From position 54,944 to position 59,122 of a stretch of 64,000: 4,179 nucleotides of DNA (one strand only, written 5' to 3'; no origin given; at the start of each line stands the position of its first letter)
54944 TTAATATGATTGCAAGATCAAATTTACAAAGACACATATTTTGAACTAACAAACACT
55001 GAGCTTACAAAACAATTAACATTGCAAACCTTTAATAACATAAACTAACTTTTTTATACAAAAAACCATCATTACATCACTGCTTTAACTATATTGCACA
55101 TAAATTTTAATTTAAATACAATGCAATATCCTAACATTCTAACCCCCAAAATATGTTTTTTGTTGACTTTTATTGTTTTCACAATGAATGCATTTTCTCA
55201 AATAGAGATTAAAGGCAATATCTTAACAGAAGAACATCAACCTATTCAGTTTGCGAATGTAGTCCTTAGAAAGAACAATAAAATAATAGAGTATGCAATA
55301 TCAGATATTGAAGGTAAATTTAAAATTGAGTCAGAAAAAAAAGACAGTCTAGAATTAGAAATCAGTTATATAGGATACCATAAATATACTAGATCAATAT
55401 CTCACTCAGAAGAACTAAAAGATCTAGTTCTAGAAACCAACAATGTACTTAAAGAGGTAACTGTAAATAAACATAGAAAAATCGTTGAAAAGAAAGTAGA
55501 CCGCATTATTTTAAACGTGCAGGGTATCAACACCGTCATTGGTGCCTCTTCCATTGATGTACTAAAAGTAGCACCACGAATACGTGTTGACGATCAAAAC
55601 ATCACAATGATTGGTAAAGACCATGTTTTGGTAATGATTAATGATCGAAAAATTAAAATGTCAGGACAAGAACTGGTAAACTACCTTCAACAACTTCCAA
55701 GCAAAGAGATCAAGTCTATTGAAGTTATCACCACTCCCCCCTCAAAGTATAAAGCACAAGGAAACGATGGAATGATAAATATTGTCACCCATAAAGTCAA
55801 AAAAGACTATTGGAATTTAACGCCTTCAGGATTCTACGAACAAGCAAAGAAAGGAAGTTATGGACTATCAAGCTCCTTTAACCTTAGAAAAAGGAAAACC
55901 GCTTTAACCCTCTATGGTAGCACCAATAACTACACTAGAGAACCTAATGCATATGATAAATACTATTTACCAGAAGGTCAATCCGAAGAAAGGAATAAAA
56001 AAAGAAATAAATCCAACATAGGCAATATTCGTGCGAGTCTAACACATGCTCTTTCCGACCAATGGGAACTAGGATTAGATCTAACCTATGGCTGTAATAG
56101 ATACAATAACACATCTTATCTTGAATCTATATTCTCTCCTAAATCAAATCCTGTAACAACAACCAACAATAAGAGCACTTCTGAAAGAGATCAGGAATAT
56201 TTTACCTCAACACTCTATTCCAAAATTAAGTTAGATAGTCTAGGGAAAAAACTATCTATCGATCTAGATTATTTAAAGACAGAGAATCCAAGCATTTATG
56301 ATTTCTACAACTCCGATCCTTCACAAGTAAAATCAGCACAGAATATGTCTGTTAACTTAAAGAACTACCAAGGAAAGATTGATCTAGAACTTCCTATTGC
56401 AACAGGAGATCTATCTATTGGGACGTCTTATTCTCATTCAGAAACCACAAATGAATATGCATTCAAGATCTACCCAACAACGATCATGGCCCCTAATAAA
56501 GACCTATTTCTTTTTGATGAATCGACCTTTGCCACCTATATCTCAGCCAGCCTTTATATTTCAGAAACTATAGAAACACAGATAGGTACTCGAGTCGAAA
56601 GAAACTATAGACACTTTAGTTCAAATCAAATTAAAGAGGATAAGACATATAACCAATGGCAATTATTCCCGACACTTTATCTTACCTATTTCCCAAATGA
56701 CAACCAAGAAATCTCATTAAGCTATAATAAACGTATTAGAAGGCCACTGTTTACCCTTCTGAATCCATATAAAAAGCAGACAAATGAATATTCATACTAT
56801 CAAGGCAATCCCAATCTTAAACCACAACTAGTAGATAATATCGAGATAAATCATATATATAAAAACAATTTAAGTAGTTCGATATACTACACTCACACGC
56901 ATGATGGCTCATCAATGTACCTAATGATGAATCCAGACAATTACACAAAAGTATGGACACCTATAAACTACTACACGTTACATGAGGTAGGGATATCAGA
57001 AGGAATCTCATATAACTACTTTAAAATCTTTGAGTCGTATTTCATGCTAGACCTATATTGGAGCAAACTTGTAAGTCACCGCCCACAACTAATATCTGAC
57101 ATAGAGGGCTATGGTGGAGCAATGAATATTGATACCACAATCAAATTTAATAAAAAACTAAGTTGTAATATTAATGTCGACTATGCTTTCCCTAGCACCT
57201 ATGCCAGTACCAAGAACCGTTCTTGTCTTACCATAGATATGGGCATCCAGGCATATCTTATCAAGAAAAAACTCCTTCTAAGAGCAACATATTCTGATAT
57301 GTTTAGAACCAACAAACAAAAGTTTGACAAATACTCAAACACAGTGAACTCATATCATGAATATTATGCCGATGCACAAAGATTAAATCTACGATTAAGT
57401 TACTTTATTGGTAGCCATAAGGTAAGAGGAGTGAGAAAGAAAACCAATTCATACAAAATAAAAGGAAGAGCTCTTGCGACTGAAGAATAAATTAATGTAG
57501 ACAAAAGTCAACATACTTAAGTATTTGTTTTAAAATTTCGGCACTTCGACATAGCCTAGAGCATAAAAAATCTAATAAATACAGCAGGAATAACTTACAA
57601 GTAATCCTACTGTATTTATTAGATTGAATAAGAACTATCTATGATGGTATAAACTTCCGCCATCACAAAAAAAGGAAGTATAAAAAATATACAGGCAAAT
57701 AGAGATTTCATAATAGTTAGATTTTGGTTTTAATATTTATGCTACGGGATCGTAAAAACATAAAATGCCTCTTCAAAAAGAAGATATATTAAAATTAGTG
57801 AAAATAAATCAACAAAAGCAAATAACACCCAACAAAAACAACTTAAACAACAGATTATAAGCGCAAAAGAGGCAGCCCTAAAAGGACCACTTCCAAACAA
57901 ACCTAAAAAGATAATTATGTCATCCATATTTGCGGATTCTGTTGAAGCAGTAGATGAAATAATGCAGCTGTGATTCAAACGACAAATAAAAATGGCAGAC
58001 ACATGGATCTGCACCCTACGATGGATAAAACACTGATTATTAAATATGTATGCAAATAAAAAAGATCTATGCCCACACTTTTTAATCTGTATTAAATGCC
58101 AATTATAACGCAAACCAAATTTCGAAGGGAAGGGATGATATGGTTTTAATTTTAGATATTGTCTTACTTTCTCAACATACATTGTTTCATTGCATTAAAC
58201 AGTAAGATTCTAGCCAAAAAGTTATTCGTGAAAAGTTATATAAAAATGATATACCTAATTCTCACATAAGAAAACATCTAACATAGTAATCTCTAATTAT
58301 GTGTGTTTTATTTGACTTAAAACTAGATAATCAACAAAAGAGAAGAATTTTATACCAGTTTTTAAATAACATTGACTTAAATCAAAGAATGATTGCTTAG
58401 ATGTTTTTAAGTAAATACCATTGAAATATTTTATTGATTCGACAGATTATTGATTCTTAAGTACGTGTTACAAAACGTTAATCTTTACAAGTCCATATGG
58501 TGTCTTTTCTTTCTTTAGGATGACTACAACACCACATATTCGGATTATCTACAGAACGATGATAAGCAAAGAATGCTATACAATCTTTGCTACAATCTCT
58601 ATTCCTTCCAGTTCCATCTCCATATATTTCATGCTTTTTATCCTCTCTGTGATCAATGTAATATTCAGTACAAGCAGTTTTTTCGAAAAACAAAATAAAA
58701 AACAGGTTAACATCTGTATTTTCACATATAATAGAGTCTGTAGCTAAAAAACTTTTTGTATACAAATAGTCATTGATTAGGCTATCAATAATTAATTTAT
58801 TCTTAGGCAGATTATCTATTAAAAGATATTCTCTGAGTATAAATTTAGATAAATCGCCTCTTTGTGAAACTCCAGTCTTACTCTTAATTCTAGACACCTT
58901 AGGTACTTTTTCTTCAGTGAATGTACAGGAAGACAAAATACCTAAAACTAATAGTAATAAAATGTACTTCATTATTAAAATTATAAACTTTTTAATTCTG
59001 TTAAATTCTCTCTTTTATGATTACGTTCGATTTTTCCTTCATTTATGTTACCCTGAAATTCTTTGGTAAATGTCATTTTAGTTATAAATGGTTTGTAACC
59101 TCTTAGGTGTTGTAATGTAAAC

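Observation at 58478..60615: Orphan two-gene module in an AT-rich island: a DUF3289-like 544-aa protein plus a Cys-rich lipoprotein (candidate effector/immunity pair)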

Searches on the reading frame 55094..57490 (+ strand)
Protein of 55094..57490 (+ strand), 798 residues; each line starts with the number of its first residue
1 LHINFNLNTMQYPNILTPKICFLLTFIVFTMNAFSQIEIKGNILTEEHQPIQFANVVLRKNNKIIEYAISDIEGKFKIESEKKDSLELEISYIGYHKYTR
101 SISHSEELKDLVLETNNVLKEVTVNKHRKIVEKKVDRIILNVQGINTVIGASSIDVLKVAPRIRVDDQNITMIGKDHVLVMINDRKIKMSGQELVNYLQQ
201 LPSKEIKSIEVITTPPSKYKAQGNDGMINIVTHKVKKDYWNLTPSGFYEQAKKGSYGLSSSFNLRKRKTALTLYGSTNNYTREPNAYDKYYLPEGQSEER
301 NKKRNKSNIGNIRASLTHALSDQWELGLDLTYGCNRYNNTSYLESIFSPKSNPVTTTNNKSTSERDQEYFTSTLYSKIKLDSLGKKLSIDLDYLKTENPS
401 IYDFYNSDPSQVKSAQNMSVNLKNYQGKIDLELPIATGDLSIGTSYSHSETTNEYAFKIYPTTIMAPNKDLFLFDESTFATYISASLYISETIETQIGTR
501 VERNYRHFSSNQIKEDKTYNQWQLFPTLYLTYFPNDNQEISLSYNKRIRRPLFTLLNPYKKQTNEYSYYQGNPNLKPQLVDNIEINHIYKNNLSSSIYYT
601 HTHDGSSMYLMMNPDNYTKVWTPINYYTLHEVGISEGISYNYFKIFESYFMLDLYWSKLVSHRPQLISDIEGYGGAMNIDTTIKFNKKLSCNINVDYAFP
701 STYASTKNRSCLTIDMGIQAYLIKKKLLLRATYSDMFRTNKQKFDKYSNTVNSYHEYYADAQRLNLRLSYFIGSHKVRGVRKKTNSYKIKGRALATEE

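Call 3: search_protein_families(library=pfam, proteins=[window:55094-57490:+], max_evalue=1)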
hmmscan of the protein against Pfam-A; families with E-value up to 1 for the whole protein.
window:55094-57490:+ (798 aa): 6 families
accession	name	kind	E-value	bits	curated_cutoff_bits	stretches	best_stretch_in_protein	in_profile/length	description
PF14905.12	OMP_b-brl_3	-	1.7e-71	241.9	27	1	379-770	2-408/408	Outer membrane protein beta-barrel family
PF13715.12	CarbopepD_reg_2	-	4.8e-11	43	32.2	1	39-124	1-88/88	CarboxypepD_reg-like domain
PF13620.12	CarboxypepD_reg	-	3.6e-06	27.7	32.3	1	39-102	2-67/82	Carboxypeptidase regulatory-like domain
PF07715.20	Plug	-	0.016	16.2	23.9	1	166-219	44-99/107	TonB-dependent Receptor Plug Domain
PF16341.10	DUF4971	-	0.41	10.9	31.3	0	561-621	48-103/141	Domain of unknown function (DUF4971)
PF20585.4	Pectate_lyase_5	-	0.69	10.5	24.3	0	387-426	79-118/126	Putative pectate lyase-like adhesive domain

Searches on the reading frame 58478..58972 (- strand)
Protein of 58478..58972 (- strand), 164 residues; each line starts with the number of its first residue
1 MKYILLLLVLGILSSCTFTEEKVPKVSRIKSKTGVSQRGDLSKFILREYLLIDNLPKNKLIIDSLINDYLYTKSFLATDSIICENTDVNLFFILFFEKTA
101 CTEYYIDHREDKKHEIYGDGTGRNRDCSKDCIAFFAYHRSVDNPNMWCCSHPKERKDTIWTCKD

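Call 3: search_protein_families(library=pfam, proteins=[window:58478-58972:-], max_evalue=1)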
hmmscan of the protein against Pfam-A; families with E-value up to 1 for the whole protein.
window:58478-58972:- (164 aa): 0 families

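Call 4: search_protein_families(library=ncbifam, proteins=[window:58478-58972:-], max_evalue=1)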
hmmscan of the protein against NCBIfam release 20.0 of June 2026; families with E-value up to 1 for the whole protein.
window:58478-58972:- (164 aa): 1 family
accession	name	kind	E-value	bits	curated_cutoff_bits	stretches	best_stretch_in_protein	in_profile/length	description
NF010433.1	PRK13859.1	equivalog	0.19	11.5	60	1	1-17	1-16/55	type IV secretion system lipoprotein VirB7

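Call 5: search_protein_families(library=padloc, proteins=[window:58478-58972:-], max_evalue=1)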
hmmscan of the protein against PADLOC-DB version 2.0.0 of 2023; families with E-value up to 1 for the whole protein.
window:58478-58972:- (164 aa): 0 families

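Call 8: search_solved_structures(query=window:58478-58972:-, max_evalue=10)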
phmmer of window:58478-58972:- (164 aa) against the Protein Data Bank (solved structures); distinct sequences matched with E-value up to 10: 2.
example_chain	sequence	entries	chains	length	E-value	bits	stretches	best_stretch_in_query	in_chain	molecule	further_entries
5bv6_A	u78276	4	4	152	0.56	13.8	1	39-109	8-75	cGMP-dependent protein kinase 2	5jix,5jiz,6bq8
2gry_A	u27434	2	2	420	1.2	12.7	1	95-136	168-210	Kinesin-like protein KIF2 | Kinesin-like protein KIF2A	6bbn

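Call 17: find_homologous_proteins(query=window:58478-58972:-)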
Query window:58478-58972:- (164 aa): 13 proteins with E <= 0.001 among 50 candidates.
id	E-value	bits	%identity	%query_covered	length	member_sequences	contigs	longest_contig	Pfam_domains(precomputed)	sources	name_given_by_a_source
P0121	2.2e-95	336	90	100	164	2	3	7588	-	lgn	-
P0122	2.9e-86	306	81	99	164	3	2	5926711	-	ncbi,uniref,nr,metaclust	ncbi:hypothetical protein [Saccharicrinis fermentans]|uniref:Lipoprotein n=1 Tax=Saccharicrinis ferm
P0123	5.5e-54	201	55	97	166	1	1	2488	-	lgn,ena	-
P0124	1.5e-51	193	55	99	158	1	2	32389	-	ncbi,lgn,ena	-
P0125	6.7e-51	191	55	98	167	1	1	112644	-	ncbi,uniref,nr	ncbi:hypothetical protein [Saccharicrinis aurantiacus]|uniref:hypothetical protein n=1 Tax=Saccharic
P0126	3.6e-50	189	55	92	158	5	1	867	-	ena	-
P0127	5.6e-50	188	54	98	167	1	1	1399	-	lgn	-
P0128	9.3e-50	187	56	93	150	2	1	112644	-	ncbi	-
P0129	4.7e-48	182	59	81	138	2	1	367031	-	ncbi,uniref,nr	ncbi:hypothetical protein [Saccharicrinis aurantiacus]|uniref:hypothetical protein n=1 Tax=Saccharic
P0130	1.0e-44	171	54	93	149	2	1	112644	-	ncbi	-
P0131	4.6e-37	146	45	98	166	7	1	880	-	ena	-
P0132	6.0e-37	146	43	99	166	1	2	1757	-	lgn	-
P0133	7.5e-37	145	50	85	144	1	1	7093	-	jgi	-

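Call 20: find_encoding_contigs(protein=P0122, flank=10000, max_places=2)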
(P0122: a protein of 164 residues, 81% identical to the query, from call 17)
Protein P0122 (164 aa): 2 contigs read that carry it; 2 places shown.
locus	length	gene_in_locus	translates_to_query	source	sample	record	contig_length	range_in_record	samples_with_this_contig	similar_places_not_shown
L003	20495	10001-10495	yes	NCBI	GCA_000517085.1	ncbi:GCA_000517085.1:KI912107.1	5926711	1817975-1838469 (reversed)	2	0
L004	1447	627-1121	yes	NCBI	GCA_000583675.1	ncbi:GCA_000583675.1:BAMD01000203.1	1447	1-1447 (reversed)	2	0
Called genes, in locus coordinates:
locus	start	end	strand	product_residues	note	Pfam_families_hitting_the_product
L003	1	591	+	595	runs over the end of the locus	PF00884:Sulfatase, PF16347:SGSH_C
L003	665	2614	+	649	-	-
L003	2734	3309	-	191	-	-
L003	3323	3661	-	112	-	-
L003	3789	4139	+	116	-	PF00589:Phage_integrase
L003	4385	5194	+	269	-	PF13495:Phage_int_SAM_4, PF00589:Phage_integrase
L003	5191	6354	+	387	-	PF14319:Zn_Tnp_IS91, PF04986:Y2_Tnp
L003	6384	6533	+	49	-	-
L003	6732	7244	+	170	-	-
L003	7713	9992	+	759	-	PF17642:TssD, PF11692:DUF3289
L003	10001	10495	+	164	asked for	-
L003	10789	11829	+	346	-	PF00078:RVT_1, PF08388:GIIM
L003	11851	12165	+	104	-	PF20247:DUF6602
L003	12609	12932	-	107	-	PF13333:rve_2 (weak)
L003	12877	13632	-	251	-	PF00665:rve (weak)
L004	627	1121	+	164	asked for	-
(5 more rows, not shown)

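Call 33: predict_structure(alignment_id=A2)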
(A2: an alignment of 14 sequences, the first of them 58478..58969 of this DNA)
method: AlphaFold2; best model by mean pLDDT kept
length: 163 residues; sequences in the alignment: 14
mean_pLDDT: 77.1   pTM: 0.71
mean pLDDT of the five models: 77.1, 70.6, 70.0, 69.0, 67.1
residues with pLDDT >= 90: 57; 70-90: 55; 50-70: 36; < 50: 15
segments of 3 or more residues with pLDDT < 50: 111-122
pLDDT, mean of each block of 10 residues (from residue 1): 52 54 88 75 86 92 94 83 82 87 69 44 61 92 91 89 67
secondary structure, 60 per line:
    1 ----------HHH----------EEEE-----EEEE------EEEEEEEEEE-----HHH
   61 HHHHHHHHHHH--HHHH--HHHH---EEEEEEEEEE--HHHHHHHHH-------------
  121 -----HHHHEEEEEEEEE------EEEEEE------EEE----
elements in order: E24-27 E33-36 E43-52 H58-71 H74-77 H80-83 E87-96 H99-107 H126-129 E130-138 E145-150 E157-159

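Call 45: fold_search(model_id=the predicted structure, library=pdb)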
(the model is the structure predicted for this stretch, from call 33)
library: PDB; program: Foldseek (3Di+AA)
matches with E <= 10: 288; with E <= 0.001: 1
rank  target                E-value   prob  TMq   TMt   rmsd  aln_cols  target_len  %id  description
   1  9jdi_C                3.4e-06  1.00  0.51  0.51   7.0       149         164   17  Crystal structure of the type VI secretion system effector-immunity complex BtpeA CTD-BtpiA from Bacteroides fragilis. (released 2025-09-03)
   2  6avh_D                3.8e-02  0.47  0.26  0.11  10.8       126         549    9  GH3.15 acyl acid amido synthetase (released 2018-02-14)
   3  6avh_B                1.2e-01  0.33  0.28  0.12  10.4       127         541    8  GH3.15 acyl acid amido synthetase (released 2018-02-14)
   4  4zgy_B                1.5e-01  0.10  0.17  0.19  15.6       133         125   16  STRUCTURE of HUMAN ORNITHINE DECARBOXYLASE IN COMPLEX WITH A C-TERMINAL FRAGMENT OF ANTIZYME (released 2015-09-02)
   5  6avh_A                1.7e-01  0.25  0.26  0.11  10.7       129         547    7  GH3.15 acyl acid amido synthetase (released 2018-02-14)
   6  4ewv_A                3.9e-01  0.14  0.23  0.10  11.0       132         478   11  Crystal structure of GH3.12 in complex with AMPCPP (released 2012-06-13)
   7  4epl                  4.4e-01  0.15  0.26  0.10  10.6       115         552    4  Crystal Structure of Arabidopsis thaliana GH3.11 (JAR1) in Complex with JA-Ile (released 2012-06-20)
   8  6e1q                  4.4e-01  0.14  0.25  0.11  10.9       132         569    8  AtGH3.15 acyl acid amido synthetase in complex with 2,4-DB (released 2018-10-24)
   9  6avh_C                4.7e-01  0.18  0.27  0.11  10.3       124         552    8  GH3.15 acyl acid amido synthetase (released 2018-02-14)
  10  4epm                  6.0e-01  0.16  0.27  0.11   9.8       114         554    8  Crystal Structure of Arabidopsis GH3.12 (PBS3) in Complex with AMP (released 2012-06-20)
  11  4lx9                  6.4e-01  0.10  0.20  0.20   8.3        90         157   11  Archaeal amino-terminal acetyltransferase (NAT) bound to acetyl coenzyme A (released 2013-08-21)
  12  5i6g_B                6.9e-01  0.01  0.11  0.04  18.7       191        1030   10  Crystal structure of C-terminal variant 2 of Chaetomium thermophilum acetyl-CoA carboxylase (released 2016-04-20)
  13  8r6w_A                7.3e-01  0.18  0.25  0.03   9.0        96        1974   14  Structure of the SFTSV L protein in a transcription-priming state with bound capped RNA [TRANSCRIPTION-PRIMING] (released 2024-04-24)
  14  8d04_C                8.3e-01  0.20  0.23  0.44   5.7        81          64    7  Hallucinated C2 protein assembly HALC2_062 (released 2022-09-28)
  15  4zgz_B                8.3e-01  0.08  0.18  0.28  13.2       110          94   14  STRUCTURE OF HUMAN ANTIZYME INHIBITOR IN COMPLEX WITH A C-TERMINAL FRAGMENT OF ANTIZYME (released 2015-09-02)
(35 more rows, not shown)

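Call 82: search_solved_structures(query=A2, max_evalue=10, show_alignments=2)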
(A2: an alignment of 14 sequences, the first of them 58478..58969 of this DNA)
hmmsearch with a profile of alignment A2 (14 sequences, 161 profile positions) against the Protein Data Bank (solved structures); distinct sequences matched with E-value up to 10: 3.
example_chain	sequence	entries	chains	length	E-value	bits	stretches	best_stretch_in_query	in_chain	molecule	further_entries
9jdi_C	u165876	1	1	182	0.015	18.6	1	44-108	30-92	BtpiA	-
2gry_A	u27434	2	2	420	0.14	15.5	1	91-130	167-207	Kinesin-like protein KIF2 | Kinesin-like protein KIF2A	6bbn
6eom_A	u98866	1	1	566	0.72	13.2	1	4-93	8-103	MutT/NUDIX family protein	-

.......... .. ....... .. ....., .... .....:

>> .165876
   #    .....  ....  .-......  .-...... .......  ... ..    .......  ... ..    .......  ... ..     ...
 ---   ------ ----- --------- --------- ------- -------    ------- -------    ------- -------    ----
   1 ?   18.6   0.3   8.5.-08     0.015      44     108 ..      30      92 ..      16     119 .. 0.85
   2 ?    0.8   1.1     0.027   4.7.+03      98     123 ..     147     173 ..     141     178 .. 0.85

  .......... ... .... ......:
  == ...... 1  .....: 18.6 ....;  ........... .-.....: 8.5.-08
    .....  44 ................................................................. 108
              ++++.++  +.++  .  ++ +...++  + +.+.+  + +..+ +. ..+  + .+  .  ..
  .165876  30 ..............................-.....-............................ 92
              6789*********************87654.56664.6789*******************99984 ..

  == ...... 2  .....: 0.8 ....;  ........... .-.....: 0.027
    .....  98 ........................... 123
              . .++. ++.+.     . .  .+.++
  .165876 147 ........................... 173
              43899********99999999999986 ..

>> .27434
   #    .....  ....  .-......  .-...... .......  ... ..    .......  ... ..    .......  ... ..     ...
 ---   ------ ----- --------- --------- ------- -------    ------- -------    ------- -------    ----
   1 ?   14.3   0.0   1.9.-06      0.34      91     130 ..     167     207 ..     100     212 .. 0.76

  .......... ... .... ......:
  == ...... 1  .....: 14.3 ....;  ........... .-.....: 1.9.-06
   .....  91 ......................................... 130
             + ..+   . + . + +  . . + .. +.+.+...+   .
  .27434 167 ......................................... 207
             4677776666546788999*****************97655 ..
